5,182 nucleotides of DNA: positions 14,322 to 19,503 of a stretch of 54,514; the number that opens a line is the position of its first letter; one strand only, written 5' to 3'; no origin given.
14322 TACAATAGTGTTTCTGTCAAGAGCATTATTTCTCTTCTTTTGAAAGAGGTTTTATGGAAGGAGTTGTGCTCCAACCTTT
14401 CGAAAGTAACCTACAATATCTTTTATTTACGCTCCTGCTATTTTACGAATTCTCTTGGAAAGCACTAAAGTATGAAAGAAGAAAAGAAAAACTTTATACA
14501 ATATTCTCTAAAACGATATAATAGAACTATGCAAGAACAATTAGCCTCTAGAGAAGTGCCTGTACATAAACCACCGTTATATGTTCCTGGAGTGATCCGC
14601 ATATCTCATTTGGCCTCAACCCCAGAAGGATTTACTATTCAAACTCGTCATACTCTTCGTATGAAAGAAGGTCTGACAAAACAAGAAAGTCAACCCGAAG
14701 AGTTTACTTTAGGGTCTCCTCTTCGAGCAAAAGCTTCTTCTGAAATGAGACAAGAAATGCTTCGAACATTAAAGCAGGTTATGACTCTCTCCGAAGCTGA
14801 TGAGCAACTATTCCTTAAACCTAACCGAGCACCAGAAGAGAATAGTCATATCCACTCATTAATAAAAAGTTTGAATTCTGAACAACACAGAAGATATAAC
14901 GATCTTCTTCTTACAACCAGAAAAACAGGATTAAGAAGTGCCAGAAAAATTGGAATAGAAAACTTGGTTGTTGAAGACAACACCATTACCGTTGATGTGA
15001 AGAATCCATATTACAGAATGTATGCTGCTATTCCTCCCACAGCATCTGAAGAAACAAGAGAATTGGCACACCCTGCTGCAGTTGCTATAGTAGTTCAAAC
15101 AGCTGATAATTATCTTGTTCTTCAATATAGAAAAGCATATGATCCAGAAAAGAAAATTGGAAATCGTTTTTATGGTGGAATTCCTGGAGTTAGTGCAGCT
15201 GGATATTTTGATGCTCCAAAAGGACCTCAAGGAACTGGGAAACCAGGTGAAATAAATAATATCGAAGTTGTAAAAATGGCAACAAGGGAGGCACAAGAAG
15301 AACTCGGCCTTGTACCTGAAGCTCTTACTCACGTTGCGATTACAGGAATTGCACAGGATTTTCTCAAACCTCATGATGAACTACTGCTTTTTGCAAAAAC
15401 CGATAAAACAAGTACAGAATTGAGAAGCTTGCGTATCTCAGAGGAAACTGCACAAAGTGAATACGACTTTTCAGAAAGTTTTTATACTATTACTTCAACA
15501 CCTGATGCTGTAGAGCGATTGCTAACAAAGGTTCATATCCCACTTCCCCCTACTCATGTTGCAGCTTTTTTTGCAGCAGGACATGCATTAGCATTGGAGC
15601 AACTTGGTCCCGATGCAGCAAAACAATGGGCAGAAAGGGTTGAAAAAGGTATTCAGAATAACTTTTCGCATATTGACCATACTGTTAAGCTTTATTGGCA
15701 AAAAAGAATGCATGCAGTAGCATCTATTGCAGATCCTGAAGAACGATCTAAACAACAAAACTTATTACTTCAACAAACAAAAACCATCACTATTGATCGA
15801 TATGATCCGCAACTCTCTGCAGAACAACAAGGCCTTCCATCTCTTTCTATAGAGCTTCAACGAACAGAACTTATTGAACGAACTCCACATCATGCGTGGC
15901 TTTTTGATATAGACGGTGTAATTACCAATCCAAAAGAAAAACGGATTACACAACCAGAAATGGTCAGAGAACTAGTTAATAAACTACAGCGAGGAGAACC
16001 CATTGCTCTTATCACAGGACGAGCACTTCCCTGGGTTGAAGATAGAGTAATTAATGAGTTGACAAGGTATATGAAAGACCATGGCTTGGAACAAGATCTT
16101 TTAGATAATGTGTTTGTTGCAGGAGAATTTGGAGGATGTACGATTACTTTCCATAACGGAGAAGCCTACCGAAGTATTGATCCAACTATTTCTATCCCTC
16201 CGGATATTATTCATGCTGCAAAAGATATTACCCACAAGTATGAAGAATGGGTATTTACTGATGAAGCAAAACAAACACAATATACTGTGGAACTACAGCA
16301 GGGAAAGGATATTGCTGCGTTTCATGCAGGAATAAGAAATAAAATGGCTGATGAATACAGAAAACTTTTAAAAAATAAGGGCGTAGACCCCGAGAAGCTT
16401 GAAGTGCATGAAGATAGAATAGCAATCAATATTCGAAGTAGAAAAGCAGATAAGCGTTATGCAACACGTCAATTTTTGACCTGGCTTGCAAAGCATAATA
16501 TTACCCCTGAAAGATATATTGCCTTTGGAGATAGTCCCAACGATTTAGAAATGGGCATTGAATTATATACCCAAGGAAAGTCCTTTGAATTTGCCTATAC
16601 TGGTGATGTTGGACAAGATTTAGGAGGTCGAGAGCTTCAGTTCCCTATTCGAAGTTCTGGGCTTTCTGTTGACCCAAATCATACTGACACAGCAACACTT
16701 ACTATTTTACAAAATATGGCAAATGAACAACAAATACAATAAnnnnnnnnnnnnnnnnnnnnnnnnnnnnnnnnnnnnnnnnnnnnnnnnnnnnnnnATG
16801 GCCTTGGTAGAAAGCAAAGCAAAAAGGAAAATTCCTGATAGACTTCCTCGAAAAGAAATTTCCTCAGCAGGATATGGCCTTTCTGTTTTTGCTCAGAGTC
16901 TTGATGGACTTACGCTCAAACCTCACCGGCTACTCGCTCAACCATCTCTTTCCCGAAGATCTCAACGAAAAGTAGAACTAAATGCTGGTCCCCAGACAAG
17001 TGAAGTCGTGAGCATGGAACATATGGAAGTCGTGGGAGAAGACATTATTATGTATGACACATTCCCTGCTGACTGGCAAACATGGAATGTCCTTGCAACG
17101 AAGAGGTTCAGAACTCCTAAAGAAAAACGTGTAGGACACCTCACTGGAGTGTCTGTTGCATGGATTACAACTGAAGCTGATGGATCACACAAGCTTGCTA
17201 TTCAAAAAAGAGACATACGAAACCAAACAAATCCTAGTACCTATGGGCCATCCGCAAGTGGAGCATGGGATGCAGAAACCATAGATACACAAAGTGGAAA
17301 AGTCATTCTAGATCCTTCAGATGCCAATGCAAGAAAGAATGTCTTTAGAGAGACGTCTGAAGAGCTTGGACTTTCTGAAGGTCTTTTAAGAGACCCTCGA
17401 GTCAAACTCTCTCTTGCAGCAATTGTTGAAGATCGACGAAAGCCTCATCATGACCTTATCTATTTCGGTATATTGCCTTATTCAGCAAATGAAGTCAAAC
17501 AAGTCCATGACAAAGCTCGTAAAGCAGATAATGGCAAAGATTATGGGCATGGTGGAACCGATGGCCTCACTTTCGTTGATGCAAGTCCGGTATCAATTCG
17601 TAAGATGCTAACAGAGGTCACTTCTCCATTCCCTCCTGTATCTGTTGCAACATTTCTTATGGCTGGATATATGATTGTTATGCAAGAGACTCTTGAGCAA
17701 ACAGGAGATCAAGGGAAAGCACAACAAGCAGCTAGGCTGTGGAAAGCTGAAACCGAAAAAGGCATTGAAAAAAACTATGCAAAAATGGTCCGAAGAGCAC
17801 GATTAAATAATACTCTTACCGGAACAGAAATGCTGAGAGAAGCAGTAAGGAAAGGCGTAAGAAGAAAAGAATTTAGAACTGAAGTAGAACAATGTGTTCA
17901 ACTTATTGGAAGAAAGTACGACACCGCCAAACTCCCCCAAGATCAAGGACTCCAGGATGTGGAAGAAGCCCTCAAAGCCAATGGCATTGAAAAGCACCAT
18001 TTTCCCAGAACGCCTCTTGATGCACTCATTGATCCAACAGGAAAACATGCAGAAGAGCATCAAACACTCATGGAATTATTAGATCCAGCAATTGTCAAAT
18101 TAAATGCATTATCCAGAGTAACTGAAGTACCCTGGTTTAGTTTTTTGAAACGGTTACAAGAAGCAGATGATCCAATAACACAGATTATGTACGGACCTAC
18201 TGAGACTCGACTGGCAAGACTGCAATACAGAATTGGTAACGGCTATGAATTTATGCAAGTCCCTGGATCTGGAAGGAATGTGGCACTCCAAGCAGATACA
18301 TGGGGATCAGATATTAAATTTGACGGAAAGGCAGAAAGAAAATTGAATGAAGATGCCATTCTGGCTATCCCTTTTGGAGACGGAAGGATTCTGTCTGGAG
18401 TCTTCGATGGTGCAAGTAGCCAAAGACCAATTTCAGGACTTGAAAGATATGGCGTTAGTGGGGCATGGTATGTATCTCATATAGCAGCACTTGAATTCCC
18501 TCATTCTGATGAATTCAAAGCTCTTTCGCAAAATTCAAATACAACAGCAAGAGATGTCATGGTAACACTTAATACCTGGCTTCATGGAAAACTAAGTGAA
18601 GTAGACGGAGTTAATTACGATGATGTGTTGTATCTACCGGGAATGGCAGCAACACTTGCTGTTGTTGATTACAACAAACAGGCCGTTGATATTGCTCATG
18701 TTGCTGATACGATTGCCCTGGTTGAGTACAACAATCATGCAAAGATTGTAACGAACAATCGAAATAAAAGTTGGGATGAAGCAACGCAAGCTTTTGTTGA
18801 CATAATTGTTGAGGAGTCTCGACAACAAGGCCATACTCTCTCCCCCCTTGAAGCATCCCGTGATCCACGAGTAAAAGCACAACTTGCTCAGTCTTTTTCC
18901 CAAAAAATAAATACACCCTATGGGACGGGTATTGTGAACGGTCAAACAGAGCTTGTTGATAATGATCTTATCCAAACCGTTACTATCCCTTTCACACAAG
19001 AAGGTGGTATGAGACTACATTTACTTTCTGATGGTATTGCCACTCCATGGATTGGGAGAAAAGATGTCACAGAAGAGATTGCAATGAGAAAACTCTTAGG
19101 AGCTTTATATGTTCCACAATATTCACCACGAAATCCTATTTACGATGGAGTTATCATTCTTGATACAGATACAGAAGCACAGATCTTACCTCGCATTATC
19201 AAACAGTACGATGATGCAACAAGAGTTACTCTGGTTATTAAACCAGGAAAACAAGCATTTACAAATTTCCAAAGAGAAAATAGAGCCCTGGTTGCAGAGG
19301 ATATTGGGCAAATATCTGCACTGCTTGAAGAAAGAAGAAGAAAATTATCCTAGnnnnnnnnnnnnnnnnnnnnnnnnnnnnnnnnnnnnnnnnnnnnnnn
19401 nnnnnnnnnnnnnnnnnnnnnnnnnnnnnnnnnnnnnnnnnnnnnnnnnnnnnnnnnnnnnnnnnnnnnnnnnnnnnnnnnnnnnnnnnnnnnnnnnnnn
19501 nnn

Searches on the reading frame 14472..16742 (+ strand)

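Call 10: search_protein_families(library=ncbifam, proteins=[window:14472-16742:+])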
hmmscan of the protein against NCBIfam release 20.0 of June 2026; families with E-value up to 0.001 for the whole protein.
window:14472-16742:+ (756 aa): 7 families
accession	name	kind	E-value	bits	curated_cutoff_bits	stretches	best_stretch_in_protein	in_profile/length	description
TIGR01484.1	HAD-SF-IIB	subfamily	4.2e-09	36.8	41.8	1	477-694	3-211/221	HAD-IIB family hydrolase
NF002245.0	PRK01158.1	equivalog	5.4e-08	32.4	198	0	621-694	121-188/233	phosphoglycolate phosphatase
TIGR01487.1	Pglycolate_arch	equivalog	2.3e-07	30.9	122.75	0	587-694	79-178/215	phosphoglycolate phosphatase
TIGR00099.1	Cof-subfamily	subfamily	1e-06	28.5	137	1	602-694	134-219/256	Cof-type HAD-IIB family hydrolase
NF045966.1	YcsE_rel_Pase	equivalog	2.8e-05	23.7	220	0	591-694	121-222/265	YcsE-related riboflavin metabolism phosphatase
TIGR01662.1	HAD-SF-IIIA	subfamily_domain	4.4e-05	23.6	44.6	0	477-540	4-77/141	HAD-IIIA family hydrolase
TIGR00685.1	T6PP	equivalog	0.00011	22.2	68.05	0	474-691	4-201/250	trehalose-phosphatase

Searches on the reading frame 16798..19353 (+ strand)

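Call 10: search_protein_families(library=ncbifam, proteins=[window:16798-19353:+])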
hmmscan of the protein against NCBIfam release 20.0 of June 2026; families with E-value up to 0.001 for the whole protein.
window:16798-19353:+ (851 aa): 0 families

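Call 13: search_protein_families(library=pfam, proteins=[window:16798-19353:+], max_evalue=0.1)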
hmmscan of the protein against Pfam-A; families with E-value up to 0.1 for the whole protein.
window:16798-19353:+ (851 aa): 1 family
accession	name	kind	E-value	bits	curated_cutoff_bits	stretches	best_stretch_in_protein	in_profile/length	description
PF13672.11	PP2C_2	-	0.00014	21.9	24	1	513-749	8-176/209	Protein phosphatase 2C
